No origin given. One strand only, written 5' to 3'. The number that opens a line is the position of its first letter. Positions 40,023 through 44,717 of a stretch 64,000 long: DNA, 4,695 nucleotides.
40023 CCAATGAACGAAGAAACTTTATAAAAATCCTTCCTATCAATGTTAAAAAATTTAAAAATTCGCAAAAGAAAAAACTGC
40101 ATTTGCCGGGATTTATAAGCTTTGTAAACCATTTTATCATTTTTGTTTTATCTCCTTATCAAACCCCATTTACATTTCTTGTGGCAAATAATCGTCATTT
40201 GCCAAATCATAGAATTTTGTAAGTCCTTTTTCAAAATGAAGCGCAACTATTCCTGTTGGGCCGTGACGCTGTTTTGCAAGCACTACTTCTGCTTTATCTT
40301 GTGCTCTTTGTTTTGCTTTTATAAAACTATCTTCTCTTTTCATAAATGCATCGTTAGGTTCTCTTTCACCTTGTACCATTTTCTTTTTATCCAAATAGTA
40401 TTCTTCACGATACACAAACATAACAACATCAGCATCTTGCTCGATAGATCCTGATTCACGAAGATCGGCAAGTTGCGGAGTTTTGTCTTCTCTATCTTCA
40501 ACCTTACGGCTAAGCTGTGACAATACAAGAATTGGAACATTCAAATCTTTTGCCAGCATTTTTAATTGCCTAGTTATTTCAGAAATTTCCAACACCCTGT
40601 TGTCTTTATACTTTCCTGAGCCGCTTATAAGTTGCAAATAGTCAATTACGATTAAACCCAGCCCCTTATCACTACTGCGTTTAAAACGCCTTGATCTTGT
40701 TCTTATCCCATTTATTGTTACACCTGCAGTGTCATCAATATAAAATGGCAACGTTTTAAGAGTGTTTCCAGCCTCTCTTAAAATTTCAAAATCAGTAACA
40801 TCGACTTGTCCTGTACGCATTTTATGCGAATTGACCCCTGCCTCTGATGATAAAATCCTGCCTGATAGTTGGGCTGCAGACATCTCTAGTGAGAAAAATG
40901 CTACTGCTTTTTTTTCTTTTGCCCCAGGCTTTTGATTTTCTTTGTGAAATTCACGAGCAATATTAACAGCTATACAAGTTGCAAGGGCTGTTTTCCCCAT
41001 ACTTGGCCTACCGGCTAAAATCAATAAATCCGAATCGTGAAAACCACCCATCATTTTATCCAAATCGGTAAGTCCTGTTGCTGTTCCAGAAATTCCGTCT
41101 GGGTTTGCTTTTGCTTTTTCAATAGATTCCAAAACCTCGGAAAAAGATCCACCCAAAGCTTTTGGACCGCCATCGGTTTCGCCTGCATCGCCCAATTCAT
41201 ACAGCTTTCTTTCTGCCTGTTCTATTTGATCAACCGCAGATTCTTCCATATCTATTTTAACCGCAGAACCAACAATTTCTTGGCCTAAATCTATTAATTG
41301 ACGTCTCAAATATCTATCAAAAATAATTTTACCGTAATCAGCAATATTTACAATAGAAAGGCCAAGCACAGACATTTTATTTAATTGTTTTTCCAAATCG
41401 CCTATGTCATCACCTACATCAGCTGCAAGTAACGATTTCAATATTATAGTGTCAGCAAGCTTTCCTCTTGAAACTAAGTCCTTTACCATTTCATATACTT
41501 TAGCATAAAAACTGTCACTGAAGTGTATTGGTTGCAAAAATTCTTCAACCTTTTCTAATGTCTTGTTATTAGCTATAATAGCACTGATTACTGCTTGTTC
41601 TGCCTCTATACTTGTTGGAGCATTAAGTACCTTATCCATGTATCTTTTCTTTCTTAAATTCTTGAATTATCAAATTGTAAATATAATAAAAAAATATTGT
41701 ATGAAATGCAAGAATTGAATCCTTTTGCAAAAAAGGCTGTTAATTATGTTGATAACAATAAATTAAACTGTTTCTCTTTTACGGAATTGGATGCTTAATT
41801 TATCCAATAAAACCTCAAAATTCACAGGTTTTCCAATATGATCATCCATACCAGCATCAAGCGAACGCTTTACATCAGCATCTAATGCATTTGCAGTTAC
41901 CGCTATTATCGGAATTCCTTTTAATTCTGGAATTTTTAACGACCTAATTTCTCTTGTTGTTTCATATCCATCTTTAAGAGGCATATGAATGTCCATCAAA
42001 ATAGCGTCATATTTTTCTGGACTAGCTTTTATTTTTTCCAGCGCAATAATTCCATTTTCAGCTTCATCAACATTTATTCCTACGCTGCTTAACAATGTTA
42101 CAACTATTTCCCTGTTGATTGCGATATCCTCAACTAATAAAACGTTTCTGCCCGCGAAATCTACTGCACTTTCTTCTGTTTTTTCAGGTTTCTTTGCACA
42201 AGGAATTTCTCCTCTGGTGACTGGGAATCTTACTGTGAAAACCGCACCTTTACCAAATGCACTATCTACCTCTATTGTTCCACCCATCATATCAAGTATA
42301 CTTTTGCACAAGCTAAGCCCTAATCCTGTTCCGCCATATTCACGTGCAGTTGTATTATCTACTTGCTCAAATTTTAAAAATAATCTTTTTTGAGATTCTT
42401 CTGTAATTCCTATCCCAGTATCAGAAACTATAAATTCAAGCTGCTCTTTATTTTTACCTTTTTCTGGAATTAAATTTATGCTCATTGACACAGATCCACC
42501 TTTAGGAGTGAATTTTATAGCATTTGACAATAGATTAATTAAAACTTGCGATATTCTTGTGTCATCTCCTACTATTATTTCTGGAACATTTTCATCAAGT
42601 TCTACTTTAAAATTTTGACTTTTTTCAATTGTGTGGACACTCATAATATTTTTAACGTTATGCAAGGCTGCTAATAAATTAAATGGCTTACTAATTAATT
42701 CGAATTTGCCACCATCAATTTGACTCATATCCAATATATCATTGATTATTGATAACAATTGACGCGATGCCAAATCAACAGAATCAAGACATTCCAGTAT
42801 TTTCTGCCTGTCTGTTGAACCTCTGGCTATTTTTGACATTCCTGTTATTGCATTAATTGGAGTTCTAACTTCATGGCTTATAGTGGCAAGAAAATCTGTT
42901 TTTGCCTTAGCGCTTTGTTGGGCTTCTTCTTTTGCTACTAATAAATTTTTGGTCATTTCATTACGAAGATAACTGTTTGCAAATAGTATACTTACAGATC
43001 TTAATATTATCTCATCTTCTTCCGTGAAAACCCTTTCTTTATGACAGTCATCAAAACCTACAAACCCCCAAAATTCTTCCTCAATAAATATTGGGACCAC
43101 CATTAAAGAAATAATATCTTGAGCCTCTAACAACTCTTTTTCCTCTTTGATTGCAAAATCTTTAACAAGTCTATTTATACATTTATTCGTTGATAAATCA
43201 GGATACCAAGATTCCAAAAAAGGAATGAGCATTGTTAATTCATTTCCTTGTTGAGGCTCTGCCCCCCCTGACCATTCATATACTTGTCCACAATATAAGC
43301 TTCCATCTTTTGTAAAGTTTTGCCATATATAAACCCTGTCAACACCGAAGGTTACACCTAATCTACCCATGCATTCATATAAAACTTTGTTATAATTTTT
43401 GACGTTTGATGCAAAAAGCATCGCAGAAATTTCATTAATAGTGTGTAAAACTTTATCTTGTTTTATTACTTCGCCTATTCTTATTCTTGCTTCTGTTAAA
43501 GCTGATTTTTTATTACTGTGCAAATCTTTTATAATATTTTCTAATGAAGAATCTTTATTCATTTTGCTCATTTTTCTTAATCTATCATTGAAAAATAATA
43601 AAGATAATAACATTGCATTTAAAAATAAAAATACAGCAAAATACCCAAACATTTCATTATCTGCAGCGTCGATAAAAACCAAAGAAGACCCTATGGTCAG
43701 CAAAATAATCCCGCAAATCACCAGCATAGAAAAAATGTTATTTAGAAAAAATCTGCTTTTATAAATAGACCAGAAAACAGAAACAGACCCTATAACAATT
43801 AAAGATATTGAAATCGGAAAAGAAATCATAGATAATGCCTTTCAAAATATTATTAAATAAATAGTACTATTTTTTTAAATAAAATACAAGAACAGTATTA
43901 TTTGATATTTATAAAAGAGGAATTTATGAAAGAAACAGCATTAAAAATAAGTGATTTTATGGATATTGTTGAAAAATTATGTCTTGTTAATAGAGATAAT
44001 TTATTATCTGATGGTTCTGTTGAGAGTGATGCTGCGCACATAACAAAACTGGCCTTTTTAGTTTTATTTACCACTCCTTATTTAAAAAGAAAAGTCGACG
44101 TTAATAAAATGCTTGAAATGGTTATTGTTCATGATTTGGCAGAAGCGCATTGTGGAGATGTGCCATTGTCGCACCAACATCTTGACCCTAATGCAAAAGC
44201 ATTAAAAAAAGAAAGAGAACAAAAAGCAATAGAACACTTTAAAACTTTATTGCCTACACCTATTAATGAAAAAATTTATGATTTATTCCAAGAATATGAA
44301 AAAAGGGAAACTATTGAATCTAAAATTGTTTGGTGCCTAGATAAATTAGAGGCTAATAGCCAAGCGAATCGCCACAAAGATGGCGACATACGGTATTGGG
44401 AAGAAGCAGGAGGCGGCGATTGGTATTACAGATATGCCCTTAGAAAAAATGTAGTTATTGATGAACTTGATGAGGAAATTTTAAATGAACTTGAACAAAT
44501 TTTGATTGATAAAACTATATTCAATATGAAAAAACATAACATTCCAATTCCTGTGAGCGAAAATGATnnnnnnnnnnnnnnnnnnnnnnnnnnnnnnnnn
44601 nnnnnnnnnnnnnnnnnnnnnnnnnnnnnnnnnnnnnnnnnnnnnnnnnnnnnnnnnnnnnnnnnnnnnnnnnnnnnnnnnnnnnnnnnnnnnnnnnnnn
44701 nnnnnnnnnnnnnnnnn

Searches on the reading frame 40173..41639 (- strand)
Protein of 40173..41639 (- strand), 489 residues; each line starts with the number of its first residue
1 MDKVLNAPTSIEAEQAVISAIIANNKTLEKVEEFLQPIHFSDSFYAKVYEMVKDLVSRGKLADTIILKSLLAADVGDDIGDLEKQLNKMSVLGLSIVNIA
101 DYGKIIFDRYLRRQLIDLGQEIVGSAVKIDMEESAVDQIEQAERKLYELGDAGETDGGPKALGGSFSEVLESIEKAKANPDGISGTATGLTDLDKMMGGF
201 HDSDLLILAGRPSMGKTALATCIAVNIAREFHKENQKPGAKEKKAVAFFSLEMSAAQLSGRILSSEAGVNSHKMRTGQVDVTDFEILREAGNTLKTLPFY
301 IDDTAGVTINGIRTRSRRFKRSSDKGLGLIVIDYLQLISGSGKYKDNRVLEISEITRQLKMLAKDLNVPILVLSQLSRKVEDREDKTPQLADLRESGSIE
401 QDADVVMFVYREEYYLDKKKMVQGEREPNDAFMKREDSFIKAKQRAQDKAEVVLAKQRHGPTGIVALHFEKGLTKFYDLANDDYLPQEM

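Call 43: search_protein_families(library=ncbifam, proteins=[window:40173-41639:-], max_evalue=1e-10)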
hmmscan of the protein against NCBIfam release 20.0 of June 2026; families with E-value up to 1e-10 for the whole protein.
window:40173-41639:- (489 aa): 16 families
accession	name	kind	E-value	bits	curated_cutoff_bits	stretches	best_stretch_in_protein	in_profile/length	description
NF006606.0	PRK09165.1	equivalog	2.1e-177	590.7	540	1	5-486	19-494/497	replicative DNA helicase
TIGR00665.1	DnaB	equivalog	1.4e-139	465.7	385.25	1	7-480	2-434/435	replicative DNA helicase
NF004384.0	PRK05748.1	equivalog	1.6e-123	412.7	525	1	7-483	10-446/452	replicative DNA helicase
TIGR03600.1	phage_DnaB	exception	6.7e-112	374.5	498.65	1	10-469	1-421/421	phage replicative helicase, DnaB family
NF005852.0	PRK07773.1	equivalog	7.4e-108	362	780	2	7-398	24-398/886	replicative DNA helicase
NF006306.0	PRK08506.1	equivalog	4e-105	352.2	596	1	10-482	6-454/472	replicative DNA helicase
NF006443.0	PRK08760.1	equivalog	1e-96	324.2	741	1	2-418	28-430/476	replicative DNA helicase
NF040583.1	dnaB_SPI-7_type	exception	6e-96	322.1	655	1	8-418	2-398/434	SPI-7-type island replicative DNA helicase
NF004109.0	PRK05595.1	equivalog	1.6e-91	307.2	737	1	6-416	7-400/444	replicative DNA helicase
NF005424.0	PRK07004.1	equivalog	1.9e-91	306.9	834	1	6-416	14-413/460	replicative DNA helicase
NF005369.0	PRK06904.1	equivalog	8.3e-87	291.9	809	1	3-419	21-428/474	replicative DNA helicase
NF006458.0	PRK08840.1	equivalog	5.1e-86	289.2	884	1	2-480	15-457/464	replicative DNA helicase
NF005945.0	PRK08006.1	equivalog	3.8e-82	276.6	898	1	7-419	27-428/471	replicative DNA helicase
NF004967.0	PRK06321.1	equivalog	2.4e-80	270.7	751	1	178-420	201-432/472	replicative DNA helicase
NF005240.0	PRK06749.1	subfamily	1.1e-76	258.3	686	1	10-420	5-392/428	replicative DNA helicase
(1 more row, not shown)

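Call 54: find_homologous_proteins(query=window:40173-41639:-, max_evalue=1e-50)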
Query window:40173-41639:- (489 aa): 8000 proteins with E <= 1e-50 among 8000 candidates; the best 120 are listed.
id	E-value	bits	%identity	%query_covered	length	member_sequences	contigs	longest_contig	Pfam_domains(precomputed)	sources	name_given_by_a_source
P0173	0.0e+0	1052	100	100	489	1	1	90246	PF03796.22,PF00772.27,PF13481.13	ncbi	-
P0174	9.4e-242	821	75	100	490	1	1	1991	PF03796.22,PF00772.27,PF13481.13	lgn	-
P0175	5.6e-240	815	75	100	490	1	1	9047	PF03796.22,PF00772.27,PF13481.13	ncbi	-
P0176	6.2e-236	802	77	99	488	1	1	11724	PF03796.22,PF00772.27,PF13481.13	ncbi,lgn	-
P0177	4.8e-155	535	55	97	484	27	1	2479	PF03796.22,PF00772.27,PF13481.13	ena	-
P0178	1.3e-152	527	52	98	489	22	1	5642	PF06745.20,PF03796.22,PF00772.27,PF13481.13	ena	-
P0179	1.8e-152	527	52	97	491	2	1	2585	PF06745.20,PF03796.22,PF00772.27,PF13481.13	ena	-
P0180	3.2e-152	526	52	97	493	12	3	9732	PF06745.20,PF03796.22,PF00772.27,PF13481.13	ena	-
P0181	1.1e-150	521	53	97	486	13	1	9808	PF03796.22,PF00772.27,PF13481.13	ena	-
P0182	1.4e-149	517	51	98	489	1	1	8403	PF06745.20,PF03796.22,PF00772.27,PF13481.13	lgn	-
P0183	2.0e-149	517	52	97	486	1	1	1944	PF06745.20,PF03796.22,PF00772.27,PF13481.13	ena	-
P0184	2.7e-149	516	53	97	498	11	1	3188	PF03796.22,PF00772.27,PF13481.13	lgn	-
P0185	3.5e-149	516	53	97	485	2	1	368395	PF06745.20,PF03796.22,PF00772.27,PF13481.13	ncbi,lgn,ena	-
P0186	3.8e-149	516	53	97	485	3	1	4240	PF03796.22,PF00772.27,PF13481.13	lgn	-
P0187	4.4e-149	516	53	96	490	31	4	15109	PF03796.22,PF00772.27,PF13481.13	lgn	-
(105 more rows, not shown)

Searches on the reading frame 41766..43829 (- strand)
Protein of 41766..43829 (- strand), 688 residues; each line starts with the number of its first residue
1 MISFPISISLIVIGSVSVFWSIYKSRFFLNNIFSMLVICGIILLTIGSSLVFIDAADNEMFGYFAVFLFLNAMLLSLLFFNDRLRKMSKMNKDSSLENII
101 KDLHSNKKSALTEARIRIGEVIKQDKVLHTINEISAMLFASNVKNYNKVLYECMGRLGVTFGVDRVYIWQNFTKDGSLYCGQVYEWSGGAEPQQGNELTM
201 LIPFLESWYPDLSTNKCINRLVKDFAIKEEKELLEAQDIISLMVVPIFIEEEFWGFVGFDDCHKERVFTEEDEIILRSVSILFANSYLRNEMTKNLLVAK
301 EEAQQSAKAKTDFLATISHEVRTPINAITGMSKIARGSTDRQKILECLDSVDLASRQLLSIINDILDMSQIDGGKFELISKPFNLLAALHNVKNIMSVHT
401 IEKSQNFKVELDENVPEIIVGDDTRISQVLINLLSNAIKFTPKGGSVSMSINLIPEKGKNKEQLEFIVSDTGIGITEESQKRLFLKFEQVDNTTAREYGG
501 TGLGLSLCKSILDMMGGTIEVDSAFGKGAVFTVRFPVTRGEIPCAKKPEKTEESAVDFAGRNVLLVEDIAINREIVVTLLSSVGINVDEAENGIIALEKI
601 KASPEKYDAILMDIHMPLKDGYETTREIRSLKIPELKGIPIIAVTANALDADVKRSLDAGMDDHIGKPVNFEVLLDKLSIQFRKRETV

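Call 43: search_protein_families(library=ncbifam, proteins=[window:41766-43829:-], max_evalue=1e-10)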
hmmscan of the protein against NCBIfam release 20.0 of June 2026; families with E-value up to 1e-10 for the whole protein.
window:41766-43829:- (688 aa): 84 families (the best 25 are shown)
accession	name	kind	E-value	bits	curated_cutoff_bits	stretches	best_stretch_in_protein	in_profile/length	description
TIGR02956.1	TMAO_torS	equivalog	9e-93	312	676.5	1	272-681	427-819/967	TMAO reductase system sensor histidine kinase/response regulator TorS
NF041947.1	LuxQ_Vibrio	equivalog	1.3e-89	301.2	1200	1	296-684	458-840/843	quorum-sensing autoinducer 2 sensor kinase/phosphatase LuxQ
NF008318.0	PRK11107.1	equivalog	1.3e-85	288.2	890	2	296-549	279-530/920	two-component sensor histidine kinase BarA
NF008302.0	PRK11091.1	equivalog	2.1e-81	274.3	838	1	300-678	273-639/779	aerobic respiration two-component sensor histidine kinase ArcB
NF011874.0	PRK15347.1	equivalog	1.6e-78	264.7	852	2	291-543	379-620/921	two component system sensor kinase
NF008099.0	PRK10841.1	equivalog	5.9e-75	252.7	920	2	289-555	449-708/949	two-component system sensor histidine kinase RcsC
NF038297.2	hybrid_HK_HrmK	equivalog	5.8e-69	233.3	725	1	292-675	217-601/607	hybrid histidine kinase/response regulator HrmK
NF045901.1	HisKinLetSLeg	equivalog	2.4e-65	221.1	1650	2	290-537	273-518/906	two-component system sensor histidine kinase LetS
NF046044.1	PnpS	equivalog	2.6e-57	194.6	400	1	262-536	123-390/390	two-component system histidine kinase PnpS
NF008543.0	PRK11466.1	equivalog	2.2e-56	191.3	982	1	299-678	433-794/914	TMAO reductase system sensor histidine kinase/response regulator TorS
NF047874.1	MASE3_PAS_HK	subfamily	2e-55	188.8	560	1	301-556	389-644/655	MASE3 domain-containing sensor histidine kinase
NF007420.1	PRK09959.1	equivalog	8.7e-53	179.2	1995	1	292-679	694-1071/1197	acid-sensing system histidine kinase EvgS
NF047465.1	hybrid_HK_LvrA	exception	4.5e-48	163.9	1200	2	306-538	198-423/819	hybrid histidine kinase/response regulator LvrA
NF041832.1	near_NosP_CTERM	subfamily_domain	3.8e-46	157.8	400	1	305-670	2-358/370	NahK/ErcS family hybrid sensor histidine kinase/response regulator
TIGR02966.1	phoR_proteo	equivalog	5.7e-44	150.5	334.2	1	293-535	95-333/333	phosphate regulon sensor histidine kinase PhoR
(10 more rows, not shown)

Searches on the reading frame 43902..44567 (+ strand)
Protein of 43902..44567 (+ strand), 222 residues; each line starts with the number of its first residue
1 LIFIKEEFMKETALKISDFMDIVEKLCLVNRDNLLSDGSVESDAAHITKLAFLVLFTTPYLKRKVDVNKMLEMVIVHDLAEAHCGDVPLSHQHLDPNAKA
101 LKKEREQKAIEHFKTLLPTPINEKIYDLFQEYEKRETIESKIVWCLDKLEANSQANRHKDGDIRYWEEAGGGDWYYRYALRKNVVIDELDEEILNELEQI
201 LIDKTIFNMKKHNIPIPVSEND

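Call 17: search_protein_families(library=pfam, proteins=[window:43902-44567:+], max_evalue=0.001)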
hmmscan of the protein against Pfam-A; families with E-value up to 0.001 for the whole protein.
window:43902-44567:+ (222 aa): 2 families
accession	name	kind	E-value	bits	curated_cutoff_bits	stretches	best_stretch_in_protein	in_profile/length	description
PF13023.12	HD_3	-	4.1e-29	102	22.5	1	23-159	1-135/165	HD domain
PF12917.13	YfbR-like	-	3.1e-12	47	25.9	1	19-154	2-140/182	5'-deoxynucleotidase YfbR-like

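Call 77: search_protein_families(library=ncbifam, proteins=[window:43902-44567:+], max_evalue=0.00001)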
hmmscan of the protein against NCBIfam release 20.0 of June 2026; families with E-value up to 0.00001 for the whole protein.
window:43902-44567:+ (222 aa): 1 family
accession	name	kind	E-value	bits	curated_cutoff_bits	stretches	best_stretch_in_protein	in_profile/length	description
NF003009.0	PRK03826.1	equivalog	8.3e-06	25.6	122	1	15-152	2-142/197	5'-deoxynucleotidase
